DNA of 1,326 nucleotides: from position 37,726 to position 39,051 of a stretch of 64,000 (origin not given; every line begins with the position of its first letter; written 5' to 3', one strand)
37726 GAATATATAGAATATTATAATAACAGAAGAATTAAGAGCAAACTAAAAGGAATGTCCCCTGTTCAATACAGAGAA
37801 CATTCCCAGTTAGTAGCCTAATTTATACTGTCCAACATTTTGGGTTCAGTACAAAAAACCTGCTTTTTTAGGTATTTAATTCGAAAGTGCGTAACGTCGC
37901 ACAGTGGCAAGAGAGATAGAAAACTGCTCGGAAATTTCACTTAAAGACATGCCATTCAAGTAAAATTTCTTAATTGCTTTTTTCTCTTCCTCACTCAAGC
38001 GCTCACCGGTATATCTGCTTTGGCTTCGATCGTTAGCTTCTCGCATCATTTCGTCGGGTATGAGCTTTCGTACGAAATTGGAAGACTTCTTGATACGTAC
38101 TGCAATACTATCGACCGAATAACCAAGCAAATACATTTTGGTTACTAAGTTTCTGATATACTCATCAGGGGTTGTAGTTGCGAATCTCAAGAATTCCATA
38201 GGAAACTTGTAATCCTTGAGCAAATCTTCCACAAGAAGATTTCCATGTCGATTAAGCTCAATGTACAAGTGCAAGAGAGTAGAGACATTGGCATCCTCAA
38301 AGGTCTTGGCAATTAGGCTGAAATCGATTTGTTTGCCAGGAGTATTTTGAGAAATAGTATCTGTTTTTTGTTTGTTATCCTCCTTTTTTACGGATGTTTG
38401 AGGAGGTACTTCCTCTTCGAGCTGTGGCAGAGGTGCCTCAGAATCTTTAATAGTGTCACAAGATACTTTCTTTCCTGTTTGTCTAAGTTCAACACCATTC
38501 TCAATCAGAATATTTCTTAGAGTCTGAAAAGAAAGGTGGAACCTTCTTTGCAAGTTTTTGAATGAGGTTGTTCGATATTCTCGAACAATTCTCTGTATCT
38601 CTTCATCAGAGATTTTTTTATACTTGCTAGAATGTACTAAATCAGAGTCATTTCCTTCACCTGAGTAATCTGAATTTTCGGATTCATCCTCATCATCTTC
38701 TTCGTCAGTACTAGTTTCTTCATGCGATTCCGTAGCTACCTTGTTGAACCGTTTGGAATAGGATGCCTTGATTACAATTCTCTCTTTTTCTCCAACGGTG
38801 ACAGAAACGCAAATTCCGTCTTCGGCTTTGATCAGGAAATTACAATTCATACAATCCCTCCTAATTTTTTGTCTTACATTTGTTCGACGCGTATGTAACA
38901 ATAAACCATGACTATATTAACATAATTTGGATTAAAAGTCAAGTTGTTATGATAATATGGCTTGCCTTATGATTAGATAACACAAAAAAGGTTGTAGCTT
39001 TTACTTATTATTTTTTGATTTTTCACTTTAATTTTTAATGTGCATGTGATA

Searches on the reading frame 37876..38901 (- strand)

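Call 28: search_protein_families(library=pfam, proteins=[window:37876-38901:-], max_evalue=0.1)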
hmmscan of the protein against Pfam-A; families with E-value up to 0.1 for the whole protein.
window:37876-38901:- (341 aa): 26 families (the best 25 are shown)
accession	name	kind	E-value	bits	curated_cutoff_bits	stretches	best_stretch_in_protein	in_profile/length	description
PF08281.18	Sigma70_r4_2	-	2.4e-08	33.9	25.7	1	300-337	9-46/54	Sigma-70, region 4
PF04545.22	Sigma70_r4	-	5.7e-07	29.4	24.1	1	301-336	4-39/50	Sigma-70, region 4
PF13384.12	HTH_23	-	4e-05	23.7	24.6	1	302-336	2-36/50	Homeodomain-like domain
PF13936.12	HTH_38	-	5.4e-05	23.3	27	1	300-336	3-39/44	Helix-turn-helix domain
PF01498.24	HTH_Tnp_Tc3_2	-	0.0002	22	31.5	1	100-146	2-53/72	Transposase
PF07638.17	Sigma70_ECF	-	0.00024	21.5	21.1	1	301-336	135-170/185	ECF sigma factor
PF02796.21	HTH_7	-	0.00052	20.5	23.8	1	302-337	6-41/45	Helix-turn-helix domain of resolvase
PF06056.18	Terminase_5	-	0.00054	20.3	20.3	0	306-338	2-34/58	Putative ATPase subunit of terminase (gpP-like)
PF19575.5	HTH_58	-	0.00059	20.1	23.8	0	106-144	20-59/62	Helix-turn-helix domain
PF13518.12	HTH_28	-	0.00069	20.1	25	0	312-336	7-31/52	Helix-turn-helix domain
PF11427.14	HTH_Tnp_Tc3_1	-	0.0011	19.2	21.1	0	299-337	2-40/50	Tc3 transposase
PF08220.18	HTH_DeoR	-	0.0017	18.5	21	0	318-336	15-33/57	DeoR-like helix-turn-helix domain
PF06530.18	Phage_antitermQ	-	0.0026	18.1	26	0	247-280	65-98/118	Phage antitermination protein Q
PF13565.12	HTH_32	-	0.0065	17.4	33.7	0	291-337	19-72/73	Homeodomain-like domain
PF08279.18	HTH_11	-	0.011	16.1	25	0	318-337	16-35/55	HTH domain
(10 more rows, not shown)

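Call 56: search_protein_families(library=ncbifam, proteins=[window:37876-38901:-], max_evalue=0.1)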
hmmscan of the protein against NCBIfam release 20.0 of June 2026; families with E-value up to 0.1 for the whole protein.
window:37876-38901:- (341 aa): 20 families
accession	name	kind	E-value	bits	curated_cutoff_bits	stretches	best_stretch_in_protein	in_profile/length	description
NF040595.1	HTH_Cbp1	equivalog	6.6e-10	39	140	2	304-337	2-35/135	CRISPR DNA repeat-binding protein Cbp1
TIGR02937.1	sigma70-ECF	superfamily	2.2e-06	27.4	42.9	1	226-337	85-153/165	sigma-70 family RNA polymerase sigma factor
NF040785.1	CD3324_fam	subfamily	6e-05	23.1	65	1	302-336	46-80/82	CD3324 family protein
NF009172.0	PRK12519.1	subfamily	0.00015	21.3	222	1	289-337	129-177/194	RNA polymerase sigma factor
TIGR02985.1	Sig70_bacteroi1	subfamily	0.0002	21.6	126.4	1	292-336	105-149/162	RNA polymerase sigma-70 factor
NF045758.2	YlxM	equivalog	0.00055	20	80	1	299-334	14-49/72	YlxM family DNA-binding protein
NF001067.0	PRK00118.1-2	equivalog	0.00072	20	156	1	302-334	23-55/110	putative DNA-binding protein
NF007227.0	PRK09645.1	subfamily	0.00072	19.5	202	1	295-335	116-156/177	sigma-70 family RNA polymerase sigma factor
NF033558.1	transpos_IS1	equivalog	0.0013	18.7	100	1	294-337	32-75/199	IS1 family transposase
NF009167.0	PRK12514.1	equivalog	0.0016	18.3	265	1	292-337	121-166/180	RNA polymerase sigma factor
NF008890.0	PRK11924.1-3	equivalog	0.002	17.5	284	1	293-335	145-187/205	RNA polymerase sigma factor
NF008895.0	PRK11924.3-2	equivalog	0.0032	17.4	259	1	300-337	89-126/140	RNA polymerase sigma factor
NF001070.0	PRK00118.1-6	equivalog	0.0053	17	117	1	302-334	19-51/110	putative DNA-binding protein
NF007223.0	PRK09641.1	equivalog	0.0064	16.3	209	1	230-335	66-170/187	RNA polymerase sigma factor SigW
TIGR02999.1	Sig-70_X6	subfamily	0.0097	15.8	126.15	0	301-336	134-169/183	ECF-type sigma factor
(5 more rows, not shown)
